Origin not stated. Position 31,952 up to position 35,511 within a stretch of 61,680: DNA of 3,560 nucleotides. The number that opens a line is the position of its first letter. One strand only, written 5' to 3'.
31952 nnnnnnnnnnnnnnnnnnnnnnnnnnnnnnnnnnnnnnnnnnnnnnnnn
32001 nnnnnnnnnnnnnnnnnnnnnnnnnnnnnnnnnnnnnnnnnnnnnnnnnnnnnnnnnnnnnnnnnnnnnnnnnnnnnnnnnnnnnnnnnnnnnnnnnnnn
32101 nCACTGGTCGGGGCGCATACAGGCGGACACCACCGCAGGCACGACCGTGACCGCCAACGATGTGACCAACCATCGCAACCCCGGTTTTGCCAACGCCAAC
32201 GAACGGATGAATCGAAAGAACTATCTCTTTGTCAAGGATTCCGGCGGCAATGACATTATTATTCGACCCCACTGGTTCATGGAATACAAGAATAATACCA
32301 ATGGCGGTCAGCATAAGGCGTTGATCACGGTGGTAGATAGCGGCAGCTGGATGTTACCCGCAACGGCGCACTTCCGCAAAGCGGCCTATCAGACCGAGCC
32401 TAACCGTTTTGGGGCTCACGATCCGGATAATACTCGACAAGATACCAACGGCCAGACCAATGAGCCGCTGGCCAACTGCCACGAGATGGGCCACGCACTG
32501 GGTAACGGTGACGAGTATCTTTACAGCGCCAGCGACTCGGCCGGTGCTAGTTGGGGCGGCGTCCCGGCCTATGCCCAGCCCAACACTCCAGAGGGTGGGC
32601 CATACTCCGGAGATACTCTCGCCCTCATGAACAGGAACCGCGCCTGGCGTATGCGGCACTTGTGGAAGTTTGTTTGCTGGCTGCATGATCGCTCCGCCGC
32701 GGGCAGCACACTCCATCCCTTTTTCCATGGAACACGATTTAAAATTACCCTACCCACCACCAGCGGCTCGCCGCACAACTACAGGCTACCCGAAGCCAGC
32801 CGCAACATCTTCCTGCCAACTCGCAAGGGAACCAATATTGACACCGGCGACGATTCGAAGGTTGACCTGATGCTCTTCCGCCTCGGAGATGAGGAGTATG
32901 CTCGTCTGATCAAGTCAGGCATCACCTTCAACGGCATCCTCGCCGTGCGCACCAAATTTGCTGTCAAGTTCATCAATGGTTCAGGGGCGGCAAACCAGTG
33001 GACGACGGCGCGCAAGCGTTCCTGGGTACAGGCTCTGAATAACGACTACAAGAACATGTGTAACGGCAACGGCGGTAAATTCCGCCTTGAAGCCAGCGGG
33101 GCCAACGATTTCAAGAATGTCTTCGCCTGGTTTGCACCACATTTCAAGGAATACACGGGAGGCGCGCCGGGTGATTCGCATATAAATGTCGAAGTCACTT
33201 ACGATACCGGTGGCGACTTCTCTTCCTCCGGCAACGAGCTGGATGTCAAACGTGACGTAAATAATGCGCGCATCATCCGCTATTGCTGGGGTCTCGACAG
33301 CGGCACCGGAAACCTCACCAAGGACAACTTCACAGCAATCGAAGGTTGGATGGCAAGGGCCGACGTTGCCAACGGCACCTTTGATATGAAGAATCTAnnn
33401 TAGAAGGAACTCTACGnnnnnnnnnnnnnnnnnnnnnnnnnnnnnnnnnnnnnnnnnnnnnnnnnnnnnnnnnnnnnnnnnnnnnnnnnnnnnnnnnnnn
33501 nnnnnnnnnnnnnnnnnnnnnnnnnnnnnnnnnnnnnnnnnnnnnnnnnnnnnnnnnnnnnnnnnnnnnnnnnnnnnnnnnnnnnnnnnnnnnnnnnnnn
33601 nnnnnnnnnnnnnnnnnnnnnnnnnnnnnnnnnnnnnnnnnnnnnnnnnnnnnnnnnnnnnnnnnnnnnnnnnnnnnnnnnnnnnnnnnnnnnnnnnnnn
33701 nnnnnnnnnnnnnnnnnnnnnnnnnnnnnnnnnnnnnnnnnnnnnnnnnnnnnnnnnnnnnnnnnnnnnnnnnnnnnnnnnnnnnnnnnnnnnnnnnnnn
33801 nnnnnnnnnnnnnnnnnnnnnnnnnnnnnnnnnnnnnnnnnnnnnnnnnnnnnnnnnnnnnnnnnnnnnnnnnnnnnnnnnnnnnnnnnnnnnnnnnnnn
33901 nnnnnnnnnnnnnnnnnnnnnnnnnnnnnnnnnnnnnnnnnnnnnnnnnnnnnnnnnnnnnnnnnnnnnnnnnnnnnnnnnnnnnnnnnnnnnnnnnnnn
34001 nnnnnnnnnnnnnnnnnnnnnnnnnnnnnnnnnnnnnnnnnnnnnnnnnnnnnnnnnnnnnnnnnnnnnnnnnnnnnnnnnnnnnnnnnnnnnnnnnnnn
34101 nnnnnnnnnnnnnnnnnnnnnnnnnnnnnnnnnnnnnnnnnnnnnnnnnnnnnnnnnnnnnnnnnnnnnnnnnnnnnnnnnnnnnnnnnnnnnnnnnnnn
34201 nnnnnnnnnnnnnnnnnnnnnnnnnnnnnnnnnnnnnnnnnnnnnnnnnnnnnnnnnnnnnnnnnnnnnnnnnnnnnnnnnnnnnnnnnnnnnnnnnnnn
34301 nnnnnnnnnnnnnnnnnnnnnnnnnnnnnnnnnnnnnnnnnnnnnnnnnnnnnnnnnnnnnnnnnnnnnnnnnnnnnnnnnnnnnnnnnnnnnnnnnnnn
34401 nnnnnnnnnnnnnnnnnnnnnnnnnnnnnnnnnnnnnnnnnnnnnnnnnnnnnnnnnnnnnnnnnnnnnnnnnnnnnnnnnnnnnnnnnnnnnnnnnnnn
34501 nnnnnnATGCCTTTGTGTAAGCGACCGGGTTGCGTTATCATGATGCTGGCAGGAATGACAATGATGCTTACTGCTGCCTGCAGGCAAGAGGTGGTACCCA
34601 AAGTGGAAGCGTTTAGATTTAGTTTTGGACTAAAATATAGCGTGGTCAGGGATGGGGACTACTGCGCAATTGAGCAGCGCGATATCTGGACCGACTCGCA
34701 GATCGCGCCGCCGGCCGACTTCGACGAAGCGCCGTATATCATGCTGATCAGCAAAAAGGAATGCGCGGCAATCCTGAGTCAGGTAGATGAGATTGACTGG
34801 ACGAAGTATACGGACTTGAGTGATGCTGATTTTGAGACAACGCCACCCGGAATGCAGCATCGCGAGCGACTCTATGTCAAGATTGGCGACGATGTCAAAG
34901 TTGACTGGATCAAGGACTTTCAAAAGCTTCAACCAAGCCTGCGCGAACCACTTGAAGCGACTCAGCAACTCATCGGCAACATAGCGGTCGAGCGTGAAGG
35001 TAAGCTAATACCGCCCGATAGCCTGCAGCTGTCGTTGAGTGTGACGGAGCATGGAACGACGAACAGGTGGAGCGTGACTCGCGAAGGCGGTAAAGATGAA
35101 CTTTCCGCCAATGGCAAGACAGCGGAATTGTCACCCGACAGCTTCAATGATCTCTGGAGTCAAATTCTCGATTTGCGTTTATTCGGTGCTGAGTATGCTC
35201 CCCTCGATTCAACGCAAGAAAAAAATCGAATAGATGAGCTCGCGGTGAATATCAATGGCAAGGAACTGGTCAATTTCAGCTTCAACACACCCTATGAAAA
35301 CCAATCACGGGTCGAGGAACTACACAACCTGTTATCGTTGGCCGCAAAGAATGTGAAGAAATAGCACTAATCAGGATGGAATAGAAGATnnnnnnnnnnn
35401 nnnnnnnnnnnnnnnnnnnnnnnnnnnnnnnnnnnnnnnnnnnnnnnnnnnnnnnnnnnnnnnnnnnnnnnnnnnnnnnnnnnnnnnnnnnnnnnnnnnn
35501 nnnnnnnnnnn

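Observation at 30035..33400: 1121-aa leaderless protein: OmpA-C-like domain split by a large insert plus an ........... metzincin-like site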

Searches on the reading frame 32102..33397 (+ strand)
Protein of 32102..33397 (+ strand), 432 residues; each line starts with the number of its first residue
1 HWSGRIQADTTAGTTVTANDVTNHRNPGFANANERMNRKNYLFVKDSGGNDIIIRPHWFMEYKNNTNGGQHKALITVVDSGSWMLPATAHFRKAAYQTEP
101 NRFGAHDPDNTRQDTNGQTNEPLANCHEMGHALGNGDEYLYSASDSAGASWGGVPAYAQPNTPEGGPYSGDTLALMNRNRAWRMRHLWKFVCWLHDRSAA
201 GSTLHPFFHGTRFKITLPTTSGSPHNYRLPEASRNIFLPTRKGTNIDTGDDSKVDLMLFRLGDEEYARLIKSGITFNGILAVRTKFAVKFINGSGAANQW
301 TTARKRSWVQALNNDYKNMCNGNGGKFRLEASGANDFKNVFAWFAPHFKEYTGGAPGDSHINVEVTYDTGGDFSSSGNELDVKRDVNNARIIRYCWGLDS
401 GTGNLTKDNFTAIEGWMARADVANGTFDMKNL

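Call 59: predict_structure(alignment_id=A2)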
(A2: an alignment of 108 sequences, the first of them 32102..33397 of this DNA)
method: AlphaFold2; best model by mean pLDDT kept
length: 432 residues; sequences in the alignment: 108
mean_pLDDT: 96.9   pTM: 0.93
mean pLDDT of the five models: 96.9, 96.6, 96.4, 96.4, 96.4
residues with pLDDT >= 90: 422; 70-90: 10; 50-70: 0; < 50: 0
segments of 3 or more residues with pLDDT < 50: none
pLDDT, mean of each block of 10 residues (from residue 1): 96 97 97 97 97 96 89 97 95 98 95 96 97 96 97 97 97 98 98 98 97 97 97 97 97 98 97 97 99 96 98 98 94 97 98 98 98 97 98 97 97 98 98 96
secondary structure, 60 per line:
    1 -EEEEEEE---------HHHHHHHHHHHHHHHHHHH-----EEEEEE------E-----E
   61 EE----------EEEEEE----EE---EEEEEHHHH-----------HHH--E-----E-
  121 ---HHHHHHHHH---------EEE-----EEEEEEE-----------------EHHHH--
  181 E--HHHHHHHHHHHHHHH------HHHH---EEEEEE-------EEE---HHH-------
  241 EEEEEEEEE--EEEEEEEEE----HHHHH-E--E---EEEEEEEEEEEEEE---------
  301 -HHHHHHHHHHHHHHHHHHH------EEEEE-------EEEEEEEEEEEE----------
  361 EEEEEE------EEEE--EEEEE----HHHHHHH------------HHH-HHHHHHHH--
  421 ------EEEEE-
elements in order: E2-8 H18-36 E42-47 E60-62 E73-78 E88-92 H93-96 H124-132 E142-144 E150-156 H175-178 H184-198 H205-208 E212-217 E225-227 E241-249 E252-260 H265-269 E278-291 H302-320 E327-331 E339-350 E361-366 E373-376 E379-383 H388-394 H411-418 E427-431

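Call 61: fold_search(model_id=the predicted structure, library=pdb)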
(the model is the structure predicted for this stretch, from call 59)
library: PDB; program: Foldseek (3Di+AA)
matches with E <= 10: 230; with E <= 0.001: 0
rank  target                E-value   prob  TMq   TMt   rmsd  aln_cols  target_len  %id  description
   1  9o54_A                4.3e-02  0.13  0.12  0.13  18.4       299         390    9  ADAM17 Prodomain-Metalloproteinase Domains bound to MEDI3622 Fab (released 2025-06-25)
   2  1bud                  2.2e-01  0.30  0.18  0.33   7.7       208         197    7  ACUTOLYSIN A FROM SNAKE VENOM OF AGKISTRODON ACUTUS AT PH 5.0 (released 1999-09-07)
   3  1kuf                  2.4e-01  0.47  0.18  0.33   6.9       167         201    8  High-resolution Crystal Structure of a Snake Venom Metalloproteinase from Taiwan Habu (released 2002-07-03)
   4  9clp_A                2.4e-01  0.38  0.16  0.16   6.5       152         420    6  Structure of ecarin from the venom of Kenyan saw-scaled viper in complex with the Fab of neutralizing antibody H11 (released 2024-09-11)
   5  2w12                  2.7e-01  0.41  0.16  0.30   6.1       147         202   12  High-resolution crystal structure of the P-I snake venom metalloproteinase BaP1 in complex with a peptidomimetic: insigh (released 2009-06-16)
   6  1kug_A                3.4e-01  0.38  0.17  0.32   7.1       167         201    9  Crystal Structure of a Taiwan Habu Venom Metalloproteinase complexed with its endogenous inhibitor pENW (released 2002-07-10)
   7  6x5x                  3.8e-01  0.38  0.16  0.30   6.1       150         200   13  Crystal structure o BmooMP-I, a P-I metalloproteinase from Bothrops moojeni (released 2020-10-07)
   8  4j4m_A                4.1e-01  0.21  0.17  0.31   7.8       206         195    7  Crystal structure of TM-1, a Trimeresurus mucrosquamatus venom metalloproteinase (released 2013-07-10)
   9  8snl_A                4.6e-01  0.04  0.12  0.09  21.9       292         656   10  Structure of human ADAM17/iRhom2 sheddase complex (released 2024-05-29)
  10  1wni                  5.2e-01  0.51  0.18  0.35   5.3       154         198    5  Crystal Structure of H2-Proteinase (released 2004-08-17)
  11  4q1l_A                5.5e-01  0.25  0.16  0.28   6.1       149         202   12  Crystal structure of Leucurolysin-a complexed with an endogenous tripeptide (QSW). (released 2015-04-08)
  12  8h3x_C                5.5e-01  0.20  0.18  0.21   8.2       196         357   13  Bacteroide Fragilis Toxin in complex with nanobody 282 (released 2023-02-08)
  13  5y2z_G                5.8e-01  0.35  0.17  0.16   6.2       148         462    2  Crystal structure of human LGI1 EPTP-ADAM22 complex (released 2018-05-02)
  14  1nd1                  5.8e-01  0.30  0.16  0.30   6.2       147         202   12  Amino acid sequence and crystal structure of BaP1, a metalloproteinase from Bothrops asper snake venom that exerts multi (released 2003-11-04)
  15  3k7l                  7.0e-01  0.25  0.20  0.21   6.5       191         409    7  Structures of two elapid snake venom metalloproteases with distinct activities highlight the disulfide patterns in the D (released 2010-03-02)
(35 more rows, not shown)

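Call 74: search_protein_representatives(protein=window:32102-33397:+)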
Query: 432 residues. Proteins with E-value up to 0.001 (for the whole library): 191; up to 1e-10: 124; up to 1e-30: 45. The best 150 are listed.
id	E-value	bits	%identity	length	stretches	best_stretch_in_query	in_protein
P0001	0.0e+00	1017.0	100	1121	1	1-432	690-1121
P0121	3.9e-111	388.6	50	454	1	16-432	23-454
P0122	1.1e-101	357.5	45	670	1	17-431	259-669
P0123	6.3e-96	338.5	46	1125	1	1-418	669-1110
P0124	1.6e-95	337.2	45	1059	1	20-422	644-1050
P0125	2.3e-91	323.5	46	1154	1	12-418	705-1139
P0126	2.2e-77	277.4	43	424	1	45-432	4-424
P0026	1.3e-74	268.2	46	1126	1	1-431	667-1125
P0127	1.3e-72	261.6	42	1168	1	2-423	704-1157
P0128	1.5e-69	251.5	43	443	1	20-418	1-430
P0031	1.0e-68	248.9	40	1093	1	1-431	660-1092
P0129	1.1e-64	235.5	42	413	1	34-432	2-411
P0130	2.5e-63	231.1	38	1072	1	1-430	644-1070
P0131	3.8e-61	223.9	34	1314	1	5-427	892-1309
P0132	2.1e-60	221.4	38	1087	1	1-432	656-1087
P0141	1.9e-42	162.2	34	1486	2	18-304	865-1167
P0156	6.0e-34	134.2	33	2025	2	19-303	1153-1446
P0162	5.0e-27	111.4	31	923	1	16-405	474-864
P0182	5.7e-21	91.4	30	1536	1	20-300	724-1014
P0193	4.3e-19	85.3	31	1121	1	28-390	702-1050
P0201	7.3e-17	77.9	30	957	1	21-416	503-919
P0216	1.5e-13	67.0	27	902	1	1-373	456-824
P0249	4.1e-06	42.5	35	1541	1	124-295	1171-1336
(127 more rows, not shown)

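Call 76: search_protein_families(library=pfam, proteins=[P0141, P0156, P0162, P0201, P0216, P0182, P0249], max_evalue=0.01)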
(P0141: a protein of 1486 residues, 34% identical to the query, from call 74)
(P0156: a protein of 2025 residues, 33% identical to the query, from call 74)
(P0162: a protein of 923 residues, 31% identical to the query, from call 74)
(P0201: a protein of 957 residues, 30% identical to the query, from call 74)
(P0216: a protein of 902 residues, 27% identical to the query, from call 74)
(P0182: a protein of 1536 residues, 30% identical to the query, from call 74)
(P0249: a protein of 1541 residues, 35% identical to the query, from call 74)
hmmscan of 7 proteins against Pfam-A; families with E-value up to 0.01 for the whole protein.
P0141 (1486 aa): 4 families
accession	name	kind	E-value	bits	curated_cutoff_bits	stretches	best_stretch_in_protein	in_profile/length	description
PF02839.19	CBM_5_12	-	3.7e-14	52.9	26.2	2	1162-1196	1-36/44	Carbohydrate-binding module family 5/12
PF13620.12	CarboxypepD_reg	-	3.3e-05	24.6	32.3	0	39-88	7-58/82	Carboxypeptidase regulatory-like domain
PF17210.9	SdrD_B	-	0.00049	20.7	29.7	0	42-96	19-76/112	SdrD B-like domain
PF24025.1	Ig_DR_A0283-like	-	0.00076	20.2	27.1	0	59-94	37-72/102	DR_A0283-like, Ig-like domain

P0156 (2025 aa): 6 families
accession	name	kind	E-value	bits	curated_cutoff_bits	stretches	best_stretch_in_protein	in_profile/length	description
PF01833.30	TIG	-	1.2e-15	57.7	20.9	3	1784-1848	1-67/84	IPT/TIG domain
PF13620.12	CarboxypepD_reg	-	1.7e-15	57.6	32.3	1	31-85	3-58/82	Carboxypeptidase regulatory-like domain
PF17802.7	SpaA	-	1.1e-09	38.7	23.1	1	28-75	1-52/91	Prealbumin-like fold domain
PF02839.19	CBM_5_12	-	2.9e-08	34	26.2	1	1442-1478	1-38/44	Carbohydrate-binding module family 5/12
PF13715.12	CarbopepD_reg_2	-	1.2e-05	25.7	32.2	0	370-410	11-51/88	CarboxypepD_reg-like domain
PF20144.5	TIG_SUH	-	0.0093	16.6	24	0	1793-1839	10-55/94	TIG domain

P0162 (923 aa): 0 families

P0201 (957 aa): 0 families

P0216 (902 aa): 0 families

P0182 (1536 aa): 6 families
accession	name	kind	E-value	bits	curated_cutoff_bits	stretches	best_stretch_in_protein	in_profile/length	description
PF01833.30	TIG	-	1.3e-18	67.2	20.9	3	1273-1349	1-82/84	IPT/TIG domain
PF02839.19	CBM_5_12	-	7.4e-07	29.5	26.2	0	1014-1042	2-31/44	Carbohydrate-binding module family 5/12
PF13620.12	CarboxypepD_reg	-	1.3e-06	29.1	32.3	1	32-79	10-61/82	Carboxypeptidase regulatory-like domain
PF17210.9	SdrD_B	-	1.5e-06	28.8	29.7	0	34-78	22-69/112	SdrD B-like domain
PF20144.5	TIG_SUH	-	9.2e-05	23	24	0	1273-1329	2-56/94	TIG domain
PF17802.7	SpaA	-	0.00024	21.6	23.1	0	32-71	12-57/91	Prealbumin-like fold domain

P0249 (1541 aa): 4 families
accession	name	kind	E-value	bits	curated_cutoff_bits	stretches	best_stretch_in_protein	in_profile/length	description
PF13620.12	CarboxypepD_reg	-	1.6e-12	48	32.3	1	461-534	3-77/82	Carboxypeptidase regulatory-like domain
PF00691.25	OmpA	-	2.6e-06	28.1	27.2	1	232-294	2-66/98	OmpA family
PF01471.23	PG_binding_1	-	6.6e-05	23.5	23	1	335-360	32-57/57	Putative peptidoglycan binding domain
PF17789.7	MG4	-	0.0017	18.9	24.7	0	116-163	18-67/95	Macroglobulin domain MG4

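Call 78: find_encoding_contigs(protein=P0141, flank=8000, max_places=2)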
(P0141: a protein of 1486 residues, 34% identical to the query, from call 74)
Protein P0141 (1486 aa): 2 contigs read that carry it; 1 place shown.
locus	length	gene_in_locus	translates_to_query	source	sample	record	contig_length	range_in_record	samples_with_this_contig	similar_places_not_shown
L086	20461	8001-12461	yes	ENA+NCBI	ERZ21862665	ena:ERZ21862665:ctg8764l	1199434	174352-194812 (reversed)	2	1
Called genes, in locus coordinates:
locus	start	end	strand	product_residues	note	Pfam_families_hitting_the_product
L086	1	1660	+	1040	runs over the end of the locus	PF01590:GAF, PF13185:GAF_2, PF00512:HisKA, PF02518:HATPase_c, PF00072:Response_reg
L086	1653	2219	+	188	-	PF00072:Response_reg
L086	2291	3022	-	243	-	PF03167:UDG (weak)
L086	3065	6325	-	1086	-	PF00873:ACR_tran, PF03176:MMPL (weak), PF00873:ACR_tran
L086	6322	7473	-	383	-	PF25917:BSH_RND, PF25876:HH_MFP_RND (weak), PF25954:Beta-barrel_RND_2, PF25967:RND-MFP_C (weak), PF25975:CzcB_C, PF25989:YknX_C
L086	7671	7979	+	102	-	-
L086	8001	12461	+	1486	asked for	PF02839:CBM_5_12 (weak)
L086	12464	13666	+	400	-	PF13360:PQQ_2 (weak)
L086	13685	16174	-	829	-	PF00999:Na_H_Exchanger, PF02254:TrkA_N (weak), PF02080:TrkA_C, PF00359:PTS_EIIA_2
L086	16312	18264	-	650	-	PF16591:HBM, PF00015:MCPsignal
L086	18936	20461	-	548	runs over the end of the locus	PF00501:AMP-binding, PF13193:AMP-binding_C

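Call 79: find_encoding_contigs(protein=P0249, flank=8000, max_places=2)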
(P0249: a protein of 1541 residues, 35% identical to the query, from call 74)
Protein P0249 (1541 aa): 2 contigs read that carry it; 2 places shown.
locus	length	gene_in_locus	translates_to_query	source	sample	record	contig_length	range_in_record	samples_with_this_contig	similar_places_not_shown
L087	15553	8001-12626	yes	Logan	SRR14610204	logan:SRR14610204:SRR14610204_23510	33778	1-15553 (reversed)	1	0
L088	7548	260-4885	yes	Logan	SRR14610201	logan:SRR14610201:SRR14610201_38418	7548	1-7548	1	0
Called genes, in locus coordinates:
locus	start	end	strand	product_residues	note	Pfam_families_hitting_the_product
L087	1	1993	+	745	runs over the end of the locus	-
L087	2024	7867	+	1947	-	PF12458:DUF3686, PF25472:DUF7902, PF00004:AAA (weak), PF07728:AAA_5 (weak)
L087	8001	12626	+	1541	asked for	PF00691:OmpA (weak), PF13620:CarboxypepD_reg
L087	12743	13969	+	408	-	-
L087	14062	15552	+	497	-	?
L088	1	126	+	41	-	?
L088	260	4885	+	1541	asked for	PF00691:OmpA (weak), PF13620:CarboxypepD_reg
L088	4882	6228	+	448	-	-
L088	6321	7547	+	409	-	?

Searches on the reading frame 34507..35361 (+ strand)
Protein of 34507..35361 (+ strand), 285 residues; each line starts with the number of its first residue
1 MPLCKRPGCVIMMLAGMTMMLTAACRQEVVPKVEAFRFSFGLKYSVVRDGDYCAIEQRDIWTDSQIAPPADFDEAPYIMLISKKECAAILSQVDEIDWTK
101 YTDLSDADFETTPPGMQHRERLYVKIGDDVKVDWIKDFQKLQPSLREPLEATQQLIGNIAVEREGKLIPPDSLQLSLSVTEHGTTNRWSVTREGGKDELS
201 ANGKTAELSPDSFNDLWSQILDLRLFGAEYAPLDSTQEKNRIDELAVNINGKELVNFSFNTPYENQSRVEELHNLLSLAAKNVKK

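Call 6: search_protein_families(library=pfam, proteins=[window:34507-35361:+], max_evalue=0.01)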
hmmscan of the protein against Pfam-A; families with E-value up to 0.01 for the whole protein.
window:34507-35361:+ (285 aa): 0 families

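Call 44: search_protein_families(library=pfam, proteins=[window:34507-35361:+], max_evalue=0.1)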
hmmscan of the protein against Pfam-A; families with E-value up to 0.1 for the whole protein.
window:34507-35361:+ (285 aa): 0 families

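Call 45: search_protein_families(library=ncbifam, proteins=[window:34507-35361:+], max_evalue=0.1)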
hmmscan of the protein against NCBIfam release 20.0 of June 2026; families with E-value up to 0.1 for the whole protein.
window:34507-35361:+ (285 aa): 0 families
